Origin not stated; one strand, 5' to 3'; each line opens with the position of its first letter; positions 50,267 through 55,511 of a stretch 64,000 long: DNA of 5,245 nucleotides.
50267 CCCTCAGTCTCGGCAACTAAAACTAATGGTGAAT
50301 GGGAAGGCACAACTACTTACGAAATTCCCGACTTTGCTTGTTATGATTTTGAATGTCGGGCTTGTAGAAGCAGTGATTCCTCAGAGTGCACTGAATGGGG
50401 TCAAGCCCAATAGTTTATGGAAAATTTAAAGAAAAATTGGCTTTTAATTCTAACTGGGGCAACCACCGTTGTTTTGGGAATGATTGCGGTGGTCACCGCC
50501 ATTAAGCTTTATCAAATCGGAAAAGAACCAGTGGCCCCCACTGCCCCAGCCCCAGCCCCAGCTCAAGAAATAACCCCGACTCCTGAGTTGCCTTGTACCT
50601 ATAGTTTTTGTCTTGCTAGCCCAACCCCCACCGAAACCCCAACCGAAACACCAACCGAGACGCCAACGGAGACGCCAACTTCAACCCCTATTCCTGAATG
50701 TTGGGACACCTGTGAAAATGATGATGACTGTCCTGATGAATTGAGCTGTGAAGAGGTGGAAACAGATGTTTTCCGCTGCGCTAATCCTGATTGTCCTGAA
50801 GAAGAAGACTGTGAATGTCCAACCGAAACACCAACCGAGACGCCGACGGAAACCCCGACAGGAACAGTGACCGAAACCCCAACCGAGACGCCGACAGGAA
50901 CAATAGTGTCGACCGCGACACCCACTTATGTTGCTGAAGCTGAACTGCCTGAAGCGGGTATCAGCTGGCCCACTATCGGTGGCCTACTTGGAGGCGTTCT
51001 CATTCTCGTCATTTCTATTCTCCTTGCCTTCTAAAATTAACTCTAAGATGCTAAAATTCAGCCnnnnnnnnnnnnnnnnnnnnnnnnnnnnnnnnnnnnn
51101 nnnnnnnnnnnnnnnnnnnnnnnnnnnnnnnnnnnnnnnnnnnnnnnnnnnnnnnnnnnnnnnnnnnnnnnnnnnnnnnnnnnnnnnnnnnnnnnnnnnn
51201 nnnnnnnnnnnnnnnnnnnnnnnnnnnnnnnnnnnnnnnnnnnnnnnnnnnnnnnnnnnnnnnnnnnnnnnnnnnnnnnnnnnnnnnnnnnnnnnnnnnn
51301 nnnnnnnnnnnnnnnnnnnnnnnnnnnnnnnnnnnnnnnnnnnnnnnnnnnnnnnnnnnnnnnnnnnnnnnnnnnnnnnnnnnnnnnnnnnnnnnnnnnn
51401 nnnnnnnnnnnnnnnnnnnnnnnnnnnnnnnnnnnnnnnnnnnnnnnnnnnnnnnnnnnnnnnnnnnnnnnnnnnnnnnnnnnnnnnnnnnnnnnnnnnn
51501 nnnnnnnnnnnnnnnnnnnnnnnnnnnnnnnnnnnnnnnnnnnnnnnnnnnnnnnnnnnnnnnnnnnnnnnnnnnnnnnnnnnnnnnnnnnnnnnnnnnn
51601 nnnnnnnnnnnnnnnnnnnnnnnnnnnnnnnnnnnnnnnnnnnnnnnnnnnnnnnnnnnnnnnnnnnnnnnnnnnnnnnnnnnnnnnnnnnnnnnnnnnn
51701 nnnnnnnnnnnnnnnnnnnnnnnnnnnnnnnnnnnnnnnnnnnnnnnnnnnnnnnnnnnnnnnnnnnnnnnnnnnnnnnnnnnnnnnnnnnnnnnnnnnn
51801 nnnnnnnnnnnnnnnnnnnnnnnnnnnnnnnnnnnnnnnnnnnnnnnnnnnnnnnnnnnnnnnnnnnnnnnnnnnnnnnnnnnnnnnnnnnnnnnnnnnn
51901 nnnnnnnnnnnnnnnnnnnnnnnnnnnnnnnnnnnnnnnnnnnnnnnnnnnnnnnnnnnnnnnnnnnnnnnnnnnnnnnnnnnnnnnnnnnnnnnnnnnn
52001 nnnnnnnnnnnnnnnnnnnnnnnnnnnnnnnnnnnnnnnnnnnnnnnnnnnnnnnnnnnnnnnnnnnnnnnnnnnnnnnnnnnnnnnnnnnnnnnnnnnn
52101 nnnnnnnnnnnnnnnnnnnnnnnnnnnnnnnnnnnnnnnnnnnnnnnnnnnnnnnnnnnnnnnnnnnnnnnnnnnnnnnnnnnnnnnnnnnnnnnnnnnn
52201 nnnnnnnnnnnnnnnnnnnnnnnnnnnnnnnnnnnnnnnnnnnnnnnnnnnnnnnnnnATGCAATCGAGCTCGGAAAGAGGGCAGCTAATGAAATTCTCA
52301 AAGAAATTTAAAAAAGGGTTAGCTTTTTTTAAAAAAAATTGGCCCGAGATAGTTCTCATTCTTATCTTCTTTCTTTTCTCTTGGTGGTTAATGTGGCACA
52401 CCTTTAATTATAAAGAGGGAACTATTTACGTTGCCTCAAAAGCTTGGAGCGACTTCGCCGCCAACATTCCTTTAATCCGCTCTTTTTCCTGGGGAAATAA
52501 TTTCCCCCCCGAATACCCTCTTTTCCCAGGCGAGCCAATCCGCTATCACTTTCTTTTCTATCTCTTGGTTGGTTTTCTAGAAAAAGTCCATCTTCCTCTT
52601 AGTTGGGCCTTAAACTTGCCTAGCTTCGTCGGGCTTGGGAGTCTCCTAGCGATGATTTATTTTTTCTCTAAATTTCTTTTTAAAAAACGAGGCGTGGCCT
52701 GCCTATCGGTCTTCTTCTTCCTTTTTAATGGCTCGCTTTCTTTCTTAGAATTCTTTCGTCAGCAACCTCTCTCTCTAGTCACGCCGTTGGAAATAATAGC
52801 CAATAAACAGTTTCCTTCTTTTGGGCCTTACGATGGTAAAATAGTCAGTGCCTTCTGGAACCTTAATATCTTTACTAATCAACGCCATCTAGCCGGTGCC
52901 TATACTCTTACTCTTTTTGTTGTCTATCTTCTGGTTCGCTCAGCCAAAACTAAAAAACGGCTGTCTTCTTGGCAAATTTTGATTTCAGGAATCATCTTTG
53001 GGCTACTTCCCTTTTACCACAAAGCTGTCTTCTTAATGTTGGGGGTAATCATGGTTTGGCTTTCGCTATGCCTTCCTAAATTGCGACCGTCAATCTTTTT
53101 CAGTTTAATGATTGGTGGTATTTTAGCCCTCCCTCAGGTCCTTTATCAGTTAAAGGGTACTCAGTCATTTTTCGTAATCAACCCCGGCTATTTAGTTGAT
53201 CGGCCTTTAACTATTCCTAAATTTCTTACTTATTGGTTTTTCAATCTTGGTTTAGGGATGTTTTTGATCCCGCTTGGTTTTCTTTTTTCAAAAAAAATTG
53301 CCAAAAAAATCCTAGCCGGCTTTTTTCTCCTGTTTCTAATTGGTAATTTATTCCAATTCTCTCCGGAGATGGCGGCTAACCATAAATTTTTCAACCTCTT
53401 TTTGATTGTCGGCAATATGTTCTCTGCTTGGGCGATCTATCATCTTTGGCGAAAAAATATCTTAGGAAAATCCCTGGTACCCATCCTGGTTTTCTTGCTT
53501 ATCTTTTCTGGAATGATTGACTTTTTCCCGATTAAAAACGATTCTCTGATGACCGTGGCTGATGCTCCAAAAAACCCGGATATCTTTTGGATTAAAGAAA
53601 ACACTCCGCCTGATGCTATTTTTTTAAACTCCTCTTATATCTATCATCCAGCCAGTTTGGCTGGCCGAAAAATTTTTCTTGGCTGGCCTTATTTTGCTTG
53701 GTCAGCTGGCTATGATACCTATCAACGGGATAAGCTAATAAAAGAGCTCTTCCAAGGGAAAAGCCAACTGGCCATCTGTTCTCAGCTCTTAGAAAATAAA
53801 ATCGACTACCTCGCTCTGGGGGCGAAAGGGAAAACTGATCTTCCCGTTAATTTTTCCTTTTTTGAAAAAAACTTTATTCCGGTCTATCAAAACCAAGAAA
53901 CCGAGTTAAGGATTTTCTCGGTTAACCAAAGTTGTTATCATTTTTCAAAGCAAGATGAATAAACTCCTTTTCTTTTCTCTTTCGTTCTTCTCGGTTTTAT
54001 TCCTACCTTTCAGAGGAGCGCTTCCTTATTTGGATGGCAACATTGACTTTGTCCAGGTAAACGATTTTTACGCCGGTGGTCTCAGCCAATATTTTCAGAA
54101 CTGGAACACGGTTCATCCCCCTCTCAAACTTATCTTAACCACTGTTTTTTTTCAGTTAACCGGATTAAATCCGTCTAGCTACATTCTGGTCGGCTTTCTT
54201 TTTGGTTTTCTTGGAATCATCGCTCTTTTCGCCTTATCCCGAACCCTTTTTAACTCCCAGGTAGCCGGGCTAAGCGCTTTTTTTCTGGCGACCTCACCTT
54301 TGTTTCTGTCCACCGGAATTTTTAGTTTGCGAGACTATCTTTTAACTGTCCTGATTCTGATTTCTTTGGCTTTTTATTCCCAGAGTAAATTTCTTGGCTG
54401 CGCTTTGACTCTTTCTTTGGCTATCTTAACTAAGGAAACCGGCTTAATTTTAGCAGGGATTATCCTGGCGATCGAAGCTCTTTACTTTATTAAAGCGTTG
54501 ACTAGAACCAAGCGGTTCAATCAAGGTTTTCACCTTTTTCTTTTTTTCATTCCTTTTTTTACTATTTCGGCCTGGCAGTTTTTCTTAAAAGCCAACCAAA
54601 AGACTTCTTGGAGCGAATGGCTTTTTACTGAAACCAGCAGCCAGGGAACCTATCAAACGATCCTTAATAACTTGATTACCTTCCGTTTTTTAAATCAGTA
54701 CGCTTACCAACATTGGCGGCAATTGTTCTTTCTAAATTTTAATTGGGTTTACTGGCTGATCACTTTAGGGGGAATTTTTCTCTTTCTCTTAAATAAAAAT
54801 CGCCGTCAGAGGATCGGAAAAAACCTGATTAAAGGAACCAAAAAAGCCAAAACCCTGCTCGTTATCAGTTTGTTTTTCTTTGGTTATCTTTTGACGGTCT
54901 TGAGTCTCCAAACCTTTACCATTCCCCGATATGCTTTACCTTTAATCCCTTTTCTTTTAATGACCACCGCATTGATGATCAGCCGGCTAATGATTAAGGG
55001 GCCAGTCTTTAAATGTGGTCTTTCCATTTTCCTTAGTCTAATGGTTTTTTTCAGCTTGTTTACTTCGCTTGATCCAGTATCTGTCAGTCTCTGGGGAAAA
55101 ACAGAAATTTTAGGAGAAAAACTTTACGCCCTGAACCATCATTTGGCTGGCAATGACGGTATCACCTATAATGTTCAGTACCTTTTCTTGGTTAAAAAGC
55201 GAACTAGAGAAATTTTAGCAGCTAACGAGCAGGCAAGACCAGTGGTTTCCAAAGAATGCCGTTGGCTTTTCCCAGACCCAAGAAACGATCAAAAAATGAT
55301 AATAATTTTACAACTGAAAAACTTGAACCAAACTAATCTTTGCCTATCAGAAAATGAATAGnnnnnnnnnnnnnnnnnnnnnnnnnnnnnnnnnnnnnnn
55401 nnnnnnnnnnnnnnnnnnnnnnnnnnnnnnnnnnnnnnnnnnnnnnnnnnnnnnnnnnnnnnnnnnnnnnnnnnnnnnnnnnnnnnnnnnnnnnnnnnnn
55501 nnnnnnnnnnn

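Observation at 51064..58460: Putative galactofuranan/arabinogalactan-like cell-wall glycopolymer cluster: UGM-like FAD enzyme, three GT-C membrane proteins and an LCP ligase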

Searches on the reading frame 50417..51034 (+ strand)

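Call 32: search_protein_families(library=pfam, proteins=[window:50417-51034:+], max_evalue=0.01)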
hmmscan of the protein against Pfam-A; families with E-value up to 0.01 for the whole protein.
window:50417-51034:+ (205 aa): 1 family
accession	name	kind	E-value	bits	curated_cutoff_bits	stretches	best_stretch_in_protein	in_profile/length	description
PF25587.1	Rv2743c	-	0.0034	17.5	27.7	1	7-48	56-97/237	Rv2743c family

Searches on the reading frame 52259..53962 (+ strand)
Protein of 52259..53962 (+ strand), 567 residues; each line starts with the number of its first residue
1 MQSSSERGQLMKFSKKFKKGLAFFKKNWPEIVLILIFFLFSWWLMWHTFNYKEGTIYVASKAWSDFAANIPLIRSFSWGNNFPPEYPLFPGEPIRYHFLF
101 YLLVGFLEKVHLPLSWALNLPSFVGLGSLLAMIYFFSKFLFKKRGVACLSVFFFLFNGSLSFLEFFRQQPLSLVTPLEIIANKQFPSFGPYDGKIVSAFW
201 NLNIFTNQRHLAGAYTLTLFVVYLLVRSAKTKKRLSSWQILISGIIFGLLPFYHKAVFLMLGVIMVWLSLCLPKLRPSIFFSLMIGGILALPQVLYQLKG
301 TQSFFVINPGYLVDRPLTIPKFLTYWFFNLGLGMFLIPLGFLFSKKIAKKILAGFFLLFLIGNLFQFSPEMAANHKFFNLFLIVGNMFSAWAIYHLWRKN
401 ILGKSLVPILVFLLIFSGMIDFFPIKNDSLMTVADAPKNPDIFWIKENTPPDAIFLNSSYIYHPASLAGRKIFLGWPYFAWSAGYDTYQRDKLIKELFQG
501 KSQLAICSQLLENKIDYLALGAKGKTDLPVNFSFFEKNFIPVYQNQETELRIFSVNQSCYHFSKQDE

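Call 3: search_protein_families(library=pfam, proteins=[window:52259-53962:+], max_evalue=0.1)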
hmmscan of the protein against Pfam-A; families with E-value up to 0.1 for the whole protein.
window:52259-53962:+ (567 aa): 1 family
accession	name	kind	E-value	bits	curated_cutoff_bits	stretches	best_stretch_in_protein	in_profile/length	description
PF20604.3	DUF6798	-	0.063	13.5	26.9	0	444-456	9-21/61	Domain of unknown function (DUF6798)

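Call 4: search_protein_families(library=ncbifam, proteins=[window:52259-53962:+], max_evalue=0.1)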
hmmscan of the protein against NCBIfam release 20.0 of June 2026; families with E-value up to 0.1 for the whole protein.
window:52259-53962:+ (567 aa): 1 family
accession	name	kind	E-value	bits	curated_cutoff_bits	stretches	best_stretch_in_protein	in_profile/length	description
NF047321.1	SCO7613_CTERM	domain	0.017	14.8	45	1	197-251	35-90/188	SCO7613 C-terminal domain-containing membrane protein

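Call 8: search_solved_structures(query=window:52259-53962:+, max_evalue=1)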
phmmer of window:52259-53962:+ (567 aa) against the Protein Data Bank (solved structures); distinct sequences matched with E-value up to 1: 2.
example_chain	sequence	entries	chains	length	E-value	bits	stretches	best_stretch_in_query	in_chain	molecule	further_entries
4bru_A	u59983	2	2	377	0.42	12.3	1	466-529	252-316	ATP-DEPENDENT RNA HELICASE DHH1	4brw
1s2m_A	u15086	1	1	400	0.49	12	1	466-529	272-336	Putative ATP-dependent RNA helicase DHH1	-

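Call 21: search_solved_structures(query=A2, max_evalue=10, show_alignments=2)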
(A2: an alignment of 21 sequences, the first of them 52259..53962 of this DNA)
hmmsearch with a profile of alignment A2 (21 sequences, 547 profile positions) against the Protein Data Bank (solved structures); distinct sequences matched with E-value up to 10: 0.

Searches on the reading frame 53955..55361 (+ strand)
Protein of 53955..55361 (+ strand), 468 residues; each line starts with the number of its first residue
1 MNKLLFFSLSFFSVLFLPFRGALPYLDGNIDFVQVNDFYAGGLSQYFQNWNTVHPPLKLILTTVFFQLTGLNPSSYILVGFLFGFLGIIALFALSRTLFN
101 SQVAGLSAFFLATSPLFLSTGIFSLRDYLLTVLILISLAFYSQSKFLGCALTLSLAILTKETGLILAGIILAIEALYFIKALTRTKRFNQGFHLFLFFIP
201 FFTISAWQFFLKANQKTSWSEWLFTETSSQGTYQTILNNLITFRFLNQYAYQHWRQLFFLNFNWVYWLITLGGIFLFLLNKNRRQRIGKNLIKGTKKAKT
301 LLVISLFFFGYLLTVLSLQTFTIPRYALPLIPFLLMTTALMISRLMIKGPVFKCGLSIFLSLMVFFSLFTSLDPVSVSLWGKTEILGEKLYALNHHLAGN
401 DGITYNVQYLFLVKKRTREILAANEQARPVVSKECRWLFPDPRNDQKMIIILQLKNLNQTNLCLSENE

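Call 3: search_protein_families(library=pfam, proteins=[window:53955-55361:+], max_evalue=0.1)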
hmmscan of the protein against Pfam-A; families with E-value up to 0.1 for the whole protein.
window:53955-55361:+ (468 aa): 1 family
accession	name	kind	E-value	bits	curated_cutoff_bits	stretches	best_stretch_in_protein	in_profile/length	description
PF13231.12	PMT_2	-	1.6e-08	35.4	26.1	1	54-201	2-154/160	Dolichyl-phosphate-mannose-protein mannosyltransferase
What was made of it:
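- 53955..55361 (+): 468-aa polytopic GT-C protein of the PMT_2 type, with an invariant Asp27 just after TM1. PF13231 PMT_2 at 1.6e-8, 35.4 bits against a cutoff of 26.1 (call 3).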

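Call 4: search_protein_families(library=ncbifam, proteins=[window:53955-55361:+], max_evalue=0.1)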
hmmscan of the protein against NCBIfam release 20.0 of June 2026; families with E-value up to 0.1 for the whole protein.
window:53955-55361:+ (468 aa): 2 families
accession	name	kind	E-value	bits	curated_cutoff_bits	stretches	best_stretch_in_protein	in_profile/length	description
NF046093.1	AZOBR_p60025_fam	subfamily_domain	1.6e-08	34.1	150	1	74-201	109-230/232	AZOBR_p60025 family cell surface glycopolymer formation protein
NF058602.1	PrMnsylTfPmt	equivalog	0.00085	18.2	800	1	50-136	95-182/530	protein O-mannosyltransferase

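Call 7: search_solved_structures(query=window:53955-55361:+, max_evalue=1)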
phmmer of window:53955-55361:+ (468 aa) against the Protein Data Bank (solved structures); distinct sequences matched with E-value up to 1: 1.
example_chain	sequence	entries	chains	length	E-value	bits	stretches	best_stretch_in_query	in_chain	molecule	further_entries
5ezm_A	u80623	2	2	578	0.29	13.4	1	54-225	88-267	4-amino-4-deoxy-L-arabinose transferase or related glycosyltransferases of PMT family | 4-amino-4-deoxy-L-arabinose (L-Ara4N) transferase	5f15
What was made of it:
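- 53955..55361 (+): A weak ArnT hit, 5ezm at E 0.29 (call 7).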
